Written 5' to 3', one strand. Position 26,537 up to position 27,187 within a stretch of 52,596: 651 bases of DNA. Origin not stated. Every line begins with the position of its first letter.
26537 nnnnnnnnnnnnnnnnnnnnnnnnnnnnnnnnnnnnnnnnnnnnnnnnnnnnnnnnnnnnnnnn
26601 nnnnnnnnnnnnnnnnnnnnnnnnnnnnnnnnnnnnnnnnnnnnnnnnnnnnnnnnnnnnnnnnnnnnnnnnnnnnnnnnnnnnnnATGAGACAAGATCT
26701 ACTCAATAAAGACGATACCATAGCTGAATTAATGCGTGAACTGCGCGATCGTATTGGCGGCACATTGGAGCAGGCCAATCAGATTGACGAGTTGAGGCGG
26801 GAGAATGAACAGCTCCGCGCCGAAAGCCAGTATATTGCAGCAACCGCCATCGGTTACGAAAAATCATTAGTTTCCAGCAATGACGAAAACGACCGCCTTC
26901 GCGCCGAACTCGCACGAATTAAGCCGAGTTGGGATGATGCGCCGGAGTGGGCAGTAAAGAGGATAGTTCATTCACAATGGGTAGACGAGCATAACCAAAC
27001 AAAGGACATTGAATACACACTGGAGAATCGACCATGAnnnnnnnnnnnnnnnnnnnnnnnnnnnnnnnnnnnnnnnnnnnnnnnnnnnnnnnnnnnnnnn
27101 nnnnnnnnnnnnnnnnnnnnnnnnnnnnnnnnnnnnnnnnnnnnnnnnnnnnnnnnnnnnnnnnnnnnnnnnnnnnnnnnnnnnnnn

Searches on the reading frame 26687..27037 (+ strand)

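Call 7: search_protein_families(library=phrogs, proteins=[window:26687-27037:+], max_evalue=0.001)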
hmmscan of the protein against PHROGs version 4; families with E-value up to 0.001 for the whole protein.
window:26687-27037:+ (116 aa): 0 families

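Call 8: search_protein_families(library=pfam, proteins=[window:26687-27037:+], max_evalue=0.001)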
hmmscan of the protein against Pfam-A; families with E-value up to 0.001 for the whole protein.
window:26687-27037:+ (116 aa): 1 family
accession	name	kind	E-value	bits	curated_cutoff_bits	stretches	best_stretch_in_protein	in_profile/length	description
PF12329.13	TMF_DNA_bd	-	0.00013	22.3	35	1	2-72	4-67/74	TATA element modulatory factor 1 DNA binding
